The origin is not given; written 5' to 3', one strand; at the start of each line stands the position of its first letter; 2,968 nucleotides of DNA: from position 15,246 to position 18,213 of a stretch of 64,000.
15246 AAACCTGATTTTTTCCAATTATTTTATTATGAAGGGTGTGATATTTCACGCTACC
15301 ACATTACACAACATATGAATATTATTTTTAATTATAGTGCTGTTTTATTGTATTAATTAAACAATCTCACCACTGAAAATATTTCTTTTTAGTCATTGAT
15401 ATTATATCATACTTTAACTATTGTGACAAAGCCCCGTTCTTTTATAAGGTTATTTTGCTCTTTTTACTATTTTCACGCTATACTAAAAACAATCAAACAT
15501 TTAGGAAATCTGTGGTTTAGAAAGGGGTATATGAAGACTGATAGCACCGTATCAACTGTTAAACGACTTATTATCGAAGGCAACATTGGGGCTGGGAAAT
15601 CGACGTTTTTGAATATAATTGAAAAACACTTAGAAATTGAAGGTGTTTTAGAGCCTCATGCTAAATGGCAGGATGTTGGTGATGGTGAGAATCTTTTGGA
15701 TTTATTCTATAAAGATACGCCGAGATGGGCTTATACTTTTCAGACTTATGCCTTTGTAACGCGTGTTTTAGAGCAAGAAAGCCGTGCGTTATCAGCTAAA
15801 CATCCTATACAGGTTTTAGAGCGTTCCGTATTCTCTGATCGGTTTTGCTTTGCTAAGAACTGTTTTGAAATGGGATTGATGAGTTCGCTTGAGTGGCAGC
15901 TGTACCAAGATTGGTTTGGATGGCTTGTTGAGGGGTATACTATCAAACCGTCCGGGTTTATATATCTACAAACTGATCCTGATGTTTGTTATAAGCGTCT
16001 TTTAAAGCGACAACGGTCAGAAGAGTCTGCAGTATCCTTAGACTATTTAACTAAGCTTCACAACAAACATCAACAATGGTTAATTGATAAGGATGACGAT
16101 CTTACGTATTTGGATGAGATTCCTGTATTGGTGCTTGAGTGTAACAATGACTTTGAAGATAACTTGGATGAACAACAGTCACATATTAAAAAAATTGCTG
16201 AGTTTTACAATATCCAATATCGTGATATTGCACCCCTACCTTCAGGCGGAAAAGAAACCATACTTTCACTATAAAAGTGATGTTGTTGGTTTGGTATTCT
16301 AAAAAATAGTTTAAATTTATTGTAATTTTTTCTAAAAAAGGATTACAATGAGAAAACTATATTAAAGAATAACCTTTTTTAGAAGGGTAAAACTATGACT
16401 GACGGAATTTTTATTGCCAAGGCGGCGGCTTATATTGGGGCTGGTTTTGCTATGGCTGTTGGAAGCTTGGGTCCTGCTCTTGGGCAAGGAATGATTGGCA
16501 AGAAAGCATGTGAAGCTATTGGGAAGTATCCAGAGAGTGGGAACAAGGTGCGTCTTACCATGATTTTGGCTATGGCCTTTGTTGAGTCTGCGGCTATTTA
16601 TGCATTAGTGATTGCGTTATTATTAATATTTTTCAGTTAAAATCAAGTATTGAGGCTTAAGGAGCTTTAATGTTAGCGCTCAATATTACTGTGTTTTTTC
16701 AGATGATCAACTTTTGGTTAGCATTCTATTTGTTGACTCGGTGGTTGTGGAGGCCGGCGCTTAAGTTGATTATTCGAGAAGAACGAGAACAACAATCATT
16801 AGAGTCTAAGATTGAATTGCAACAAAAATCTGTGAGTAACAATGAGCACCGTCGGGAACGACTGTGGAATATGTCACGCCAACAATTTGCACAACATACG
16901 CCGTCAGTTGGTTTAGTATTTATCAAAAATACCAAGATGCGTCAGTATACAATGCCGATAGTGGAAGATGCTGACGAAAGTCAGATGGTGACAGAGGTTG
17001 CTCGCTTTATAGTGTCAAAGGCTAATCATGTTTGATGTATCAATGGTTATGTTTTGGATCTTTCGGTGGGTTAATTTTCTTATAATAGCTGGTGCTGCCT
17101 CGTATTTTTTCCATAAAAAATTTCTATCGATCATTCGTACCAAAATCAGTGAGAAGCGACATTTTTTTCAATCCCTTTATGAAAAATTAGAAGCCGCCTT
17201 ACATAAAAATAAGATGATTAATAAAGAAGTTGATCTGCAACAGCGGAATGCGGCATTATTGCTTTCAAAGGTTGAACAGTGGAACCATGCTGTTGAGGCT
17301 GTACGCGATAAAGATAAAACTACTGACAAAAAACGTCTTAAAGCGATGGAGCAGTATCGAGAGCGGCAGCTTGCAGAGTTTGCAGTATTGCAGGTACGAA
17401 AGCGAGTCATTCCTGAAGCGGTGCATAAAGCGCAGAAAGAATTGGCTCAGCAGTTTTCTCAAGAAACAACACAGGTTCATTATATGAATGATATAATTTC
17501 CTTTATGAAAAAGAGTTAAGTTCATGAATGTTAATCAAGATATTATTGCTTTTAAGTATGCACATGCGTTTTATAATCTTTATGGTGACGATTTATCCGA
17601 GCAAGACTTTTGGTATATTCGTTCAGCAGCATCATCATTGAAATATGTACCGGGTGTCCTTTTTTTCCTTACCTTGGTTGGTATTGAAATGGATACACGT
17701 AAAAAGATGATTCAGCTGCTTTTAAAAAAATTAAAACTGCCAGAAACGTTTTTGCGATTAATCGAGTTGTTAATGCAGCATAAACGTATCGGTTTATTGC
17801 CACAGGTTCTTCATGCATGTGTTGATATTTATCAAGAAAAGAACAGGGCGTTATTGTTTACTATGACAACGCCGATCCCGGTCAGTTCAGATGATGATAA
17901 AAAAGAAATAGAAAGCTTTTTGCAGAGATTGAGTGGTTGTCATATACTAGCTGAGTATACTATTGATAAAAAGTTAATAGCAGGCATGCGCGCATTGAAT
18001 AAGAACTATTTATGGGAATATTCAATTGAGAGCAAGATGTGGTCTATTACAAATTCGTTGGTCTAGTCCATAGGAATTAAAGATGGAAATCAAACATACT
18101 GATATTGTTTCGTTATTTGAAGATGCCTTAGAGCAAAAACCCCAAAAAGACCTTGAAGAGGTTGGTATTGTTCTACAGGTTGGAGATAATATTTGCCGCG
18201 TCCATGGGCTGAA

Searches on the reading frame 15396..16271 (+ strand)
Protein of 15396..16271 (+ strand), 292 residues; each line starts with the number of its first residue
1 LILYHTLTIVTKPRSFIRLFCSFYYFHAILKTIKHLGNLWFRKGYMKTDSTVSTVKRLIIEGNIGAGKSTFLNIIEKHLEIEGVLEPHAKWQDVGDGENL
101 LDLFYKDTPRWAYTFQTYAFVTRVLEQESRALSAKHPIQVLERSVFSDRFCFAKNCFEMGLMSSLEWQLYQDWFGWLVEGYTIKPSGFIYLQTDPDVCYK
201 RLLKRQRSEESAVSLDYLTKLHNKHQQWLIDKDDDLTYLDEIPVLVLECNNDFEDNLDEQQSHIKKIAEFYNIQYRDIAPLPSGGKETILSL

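Call 45: search_protein_families(library=pfam, proteins=[window:15396-16271:+], max_evalue=0.00001)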
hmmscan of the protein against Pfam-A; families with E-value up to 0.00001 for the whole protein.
window:15396-16271:+ (292 aa): 3 families
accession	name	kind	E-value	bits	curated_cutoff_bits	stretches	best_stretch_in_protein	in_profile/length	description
PF01712.25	dNK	-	5.3e-58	196.6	27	1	59-270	2-201/203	Deoxynucleoside kinase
PF02223.23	Thymidylate_kin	-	1.5e-07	31.8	27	1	60-227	1-161/185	Thymidylate kinase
PF13238.12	AAA_18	-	6.6e-07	30.3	29.4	1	59-209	2-115/128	AAA domain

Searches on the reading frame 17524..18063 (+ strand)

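Call 42: search_protein_families(library=pfam, proteins=[window:17524-18063:+], max_evalue=0.00001)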
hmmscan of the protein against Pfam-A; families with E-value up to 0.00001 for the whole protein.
window:17524-18063:+ (180 aa): 1 family
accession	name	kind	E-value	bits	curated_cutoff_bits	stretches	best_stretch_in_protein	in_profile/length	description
PF00213.23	OSCP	-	1.6e-16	61.3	22.3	1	8-179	1-172/172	ATP synthase delta (OSCP) subunit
